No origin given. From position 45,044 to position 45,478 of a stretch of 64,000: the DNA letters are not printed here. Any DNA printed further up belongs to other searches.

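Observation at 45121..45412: Type I toxin-antitoxin-like locus: 45-aa peptide with a convergent antisense sRNA next to tmRNA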

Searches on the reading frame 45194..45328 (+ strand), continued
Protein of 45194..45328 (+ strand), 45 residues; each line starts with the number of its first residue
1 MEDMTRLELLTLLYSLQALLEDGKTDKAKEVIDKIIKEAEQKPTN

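Call 27: find_related_loci(query=A1, collection=metagenome_contigs, flank=2500)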
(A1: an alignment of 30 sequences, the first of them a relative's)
Query A1 (45 aa) in metagenome_contigs; peptide patterns used: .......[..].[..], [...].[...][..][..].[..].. (x = any residue, [..] = any of these).
600 stretches matched a pattern (row limit reached: there are more); 41 encode a relative of the query (tblastn E <= 1e-3); 41 distinct loci.
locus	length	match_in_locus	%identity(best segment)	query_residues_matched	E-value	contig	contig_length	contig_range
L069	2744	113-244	80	1-44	9e-19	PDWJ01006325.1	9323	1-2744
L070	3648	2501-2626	74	1-42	3e-17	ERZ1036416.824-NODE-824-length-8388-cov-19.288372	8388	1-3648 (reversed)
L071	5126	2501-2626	74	1-42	3e-17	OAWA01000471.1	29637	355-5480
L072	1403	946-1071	74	1-42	3e-17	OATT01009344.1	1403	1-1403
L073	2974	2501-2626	79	2-43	1e-16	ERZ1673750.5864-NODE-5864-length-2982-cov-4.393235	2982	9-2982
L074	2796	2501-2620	75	2-41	5e-16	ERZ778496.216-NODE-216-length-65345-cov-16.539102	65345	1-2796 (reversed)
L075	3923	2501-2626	76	2-43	6e-16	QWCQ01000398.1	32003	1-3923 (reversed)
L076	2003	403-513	76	4-40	9e-15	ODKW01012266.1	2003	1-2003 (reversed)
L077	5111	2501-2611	76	4-40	9e-15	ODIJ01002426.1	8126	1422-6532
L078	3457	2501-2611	78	4-40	1e-14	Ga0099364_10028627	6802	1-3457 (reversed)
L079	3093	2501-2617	67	3-41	5e-13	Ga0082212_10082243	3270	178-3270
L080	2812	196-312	64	3-41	1e-11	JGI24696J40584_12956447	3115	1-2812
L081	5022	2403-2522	63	2-41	2e-11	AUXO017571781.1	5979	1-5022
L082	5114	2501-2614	61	4-41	3e-10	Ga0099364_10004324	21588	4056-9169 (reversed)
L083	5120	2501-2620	58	4-43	1e-9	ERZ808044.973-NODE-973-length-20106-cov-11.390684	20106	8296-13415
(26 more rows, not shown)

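Call 37: predict_structure(alignment_id=A1)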
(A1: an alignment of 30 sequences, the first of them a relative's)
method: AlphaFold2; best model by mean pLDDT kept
length: 45 residues; sequences in the alignment: 30
mean_pLDDT: 89.3   pTM: 0.63
mean pLDDT of the five models: 89.3, 88.8, 88.5, 87.1, 87.0
residues with pLDDT >= 90: 33; 70-90: 6; 50-70: 5; < 50: 1
segments of 3 or more residues with pLDDT < 50: none
pLDDT, mean of each block of 10 residues (from residue 1): 84 97 98 92 63
secondary structure, 60 per line:
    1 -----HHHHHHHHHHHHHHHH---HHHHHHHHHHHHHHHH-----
elements in order: H6-21 H25-40

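Call 41: fold_search(model_id=the predicted structure, library=pdb)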
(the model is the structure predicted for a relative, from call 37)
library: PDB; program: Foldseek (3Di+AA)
matches with E <= 10: 7; with E <= 0.001: 0
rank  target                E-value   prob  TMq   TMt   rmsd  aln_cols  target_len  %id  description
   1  4mbq_A                6.7e+00  0.08  0.51  0.48   4.7        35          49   23  TPR3 of FimV from P. aeruginosa (PAO1) (released 2014-08-20)
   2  2otk_MODEL_1_E        6.7e+00  0.06  0.38  0.40   4.7        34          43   18  Structure of Alzheimer Ab peptide in complex with an engineered binding protein (released 2008-02-12)
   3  8arb_E                7.3e+00  0.12  0.60  0.45   1.8        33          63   21  Heterologous Complex of shortened Aeromonas hydrophila Type III secretion substrate AscX with Yersinia enterocolitica  (released 2023-04-26)
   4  8ydp_A                8.0e+00  0.11  0.60  0.67   1.6        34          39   20  Crystal structure of the receptor binding domain of SARS-CoV-2 spike protein in complex with Ce9 (released 2025-01-15)
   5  3e99                  8.7e+00  0.10  0.55  0.18   1.4        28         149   25  Crystal structure of the beta subunit of the benzoate 1,2-dioxygenase (benb, bmaa0186) from burkholderia mallei atcc 233 (released 2008-09-16)
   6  7qij_KC               9.5e+00  0.09  0.61  0.28   3.2        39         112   20  Complex of the Yersinia enterocolitica Type III secretion export gate YscV with substrate:chaperone complex YscX:YscY (released 2022-06-01)
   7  4cgu_A                9.5e+00  0.06  0.53  0.26   4.6        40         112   22  Full length Tah1 bound to yeast PIH1 and HSP90 peptide SRMEEVD (released 2014-05-14)

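Call 72: search_protein_representatives(alignment_id=A1)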
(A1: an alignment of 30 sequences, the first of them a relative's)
Query: 30 sequences, 45 profile positions. Proteins with E-value up to 0.001 (for the whole library): 248; up to 1e-10: 96; up to 1e-30: 0. The best 150 are listed.
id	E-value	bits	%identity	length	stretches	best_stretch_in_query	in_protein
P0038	9.1e-22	92.6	-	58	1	1-43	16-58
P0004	9.3e-22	92.5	-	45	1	1-44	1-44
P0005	6.8e-21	89.8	-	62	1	1-44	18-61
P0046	6.8e-21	89.8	-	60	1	1-43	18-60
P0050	1.2e-20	89.0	-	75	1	1-43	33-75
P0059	2.2e-20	88.1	-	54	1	2-44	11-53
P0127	1.8e-19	85.2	-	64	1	1-43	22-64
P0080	3.1e-19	84.5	-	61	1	1-44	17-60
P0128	3.1e-19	84.4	-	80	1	3-42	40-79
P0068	5.1e-19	83.7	-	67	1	1-42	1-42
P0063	5.5e-19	83.7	-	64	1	3-42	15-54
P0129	5.6e-19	83.6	-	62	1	2-43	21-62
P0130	1.4e-18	82.3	-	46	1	1-44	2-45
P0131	1.5e-18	82.2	-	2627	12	11-31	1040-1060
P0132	6.1e-18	80.3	-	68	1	2-44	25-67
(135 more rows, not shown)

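Call 85: search_protein_families(library=padloc, proteins=[window:45194-45328:+], max_evalue=1)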
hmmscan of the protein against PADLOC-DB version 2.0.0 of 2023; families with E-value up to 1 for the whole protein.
seq(45 aa): 0 families

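Call 91: search_solved_structures(query=A1, max_evalue=10, show_alignments=2)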
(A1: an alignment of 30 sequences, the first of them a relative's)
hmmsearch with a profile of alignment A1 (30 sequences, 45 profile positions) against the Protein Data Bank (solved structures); distinct sequences matched with E-value up to 10: 58.
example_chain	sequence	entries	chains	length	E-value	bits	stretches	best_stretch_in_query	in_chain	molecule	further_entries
9k7u_A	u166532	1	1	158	0.00041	23.2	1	18-43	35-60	Heter-Zn2-HEHE-22A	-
1jat_A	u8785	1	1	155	0.082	15.8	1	11-25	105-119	Ubiquitin-Conjugating Enzyme E2-17.5 KDA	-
9glt_AAA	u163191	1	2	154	0.096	15.6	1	11-25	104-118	Ubiquitin-conjugating enzyme E2 13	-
2gmi_A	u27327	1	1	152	0.1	15.5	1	11-25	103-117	Ubiquitin-conjugating enzyme E2 13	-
5ojw_A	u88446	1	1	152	0.1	15.5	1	11-25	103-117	Ubiquitin-conjugating enzyme E2 13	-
1jbb_A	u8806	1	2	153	0.1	15.5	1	11-25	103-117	ubiquitin conjugating enzyme E2-17.5 KDA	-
6zht_B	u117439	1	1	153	0.1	15.5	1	11-25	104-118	Ubiquitin-conjugating enzyme E2 13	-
4fh1_A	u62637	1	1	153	0.1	15.5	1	11-25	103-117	Ubiquitin-conjugating enzyme E2 13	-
6zhs_B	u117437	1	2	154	0.1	15.5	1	11-25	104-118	Ubiquitin-conjugating enzyme E2 13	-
8ek4_A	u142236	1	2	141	0.18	14.7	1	23-42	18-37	Ice-binding protein TIP-99a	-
6jky_B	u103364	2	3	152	0.22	14.4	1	11-26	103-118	Ubiquitin-conjugating enzyme E2 N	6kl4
3von_C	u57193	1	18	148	0.23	14.4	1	11-26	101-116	Ubiquitin-conjugating enzyme E2 N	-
1j7d_B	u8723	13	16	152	0.24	14.3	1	11-26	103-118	UBIQUITIN-CONJUGATING ENZYME E2-17 KDA | Ubiquitin-conjugating enzyme E2 N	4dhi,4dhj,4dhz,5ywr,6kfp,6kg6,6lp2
9lhj_A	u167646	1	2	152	0.24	14.3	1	11-26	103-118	Ubiquitin-conjugating enzyme E2 N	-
5eya_A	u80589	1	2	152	0.24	14.3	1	11-26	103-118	Ubiquitin-conjugating enzyme E2 N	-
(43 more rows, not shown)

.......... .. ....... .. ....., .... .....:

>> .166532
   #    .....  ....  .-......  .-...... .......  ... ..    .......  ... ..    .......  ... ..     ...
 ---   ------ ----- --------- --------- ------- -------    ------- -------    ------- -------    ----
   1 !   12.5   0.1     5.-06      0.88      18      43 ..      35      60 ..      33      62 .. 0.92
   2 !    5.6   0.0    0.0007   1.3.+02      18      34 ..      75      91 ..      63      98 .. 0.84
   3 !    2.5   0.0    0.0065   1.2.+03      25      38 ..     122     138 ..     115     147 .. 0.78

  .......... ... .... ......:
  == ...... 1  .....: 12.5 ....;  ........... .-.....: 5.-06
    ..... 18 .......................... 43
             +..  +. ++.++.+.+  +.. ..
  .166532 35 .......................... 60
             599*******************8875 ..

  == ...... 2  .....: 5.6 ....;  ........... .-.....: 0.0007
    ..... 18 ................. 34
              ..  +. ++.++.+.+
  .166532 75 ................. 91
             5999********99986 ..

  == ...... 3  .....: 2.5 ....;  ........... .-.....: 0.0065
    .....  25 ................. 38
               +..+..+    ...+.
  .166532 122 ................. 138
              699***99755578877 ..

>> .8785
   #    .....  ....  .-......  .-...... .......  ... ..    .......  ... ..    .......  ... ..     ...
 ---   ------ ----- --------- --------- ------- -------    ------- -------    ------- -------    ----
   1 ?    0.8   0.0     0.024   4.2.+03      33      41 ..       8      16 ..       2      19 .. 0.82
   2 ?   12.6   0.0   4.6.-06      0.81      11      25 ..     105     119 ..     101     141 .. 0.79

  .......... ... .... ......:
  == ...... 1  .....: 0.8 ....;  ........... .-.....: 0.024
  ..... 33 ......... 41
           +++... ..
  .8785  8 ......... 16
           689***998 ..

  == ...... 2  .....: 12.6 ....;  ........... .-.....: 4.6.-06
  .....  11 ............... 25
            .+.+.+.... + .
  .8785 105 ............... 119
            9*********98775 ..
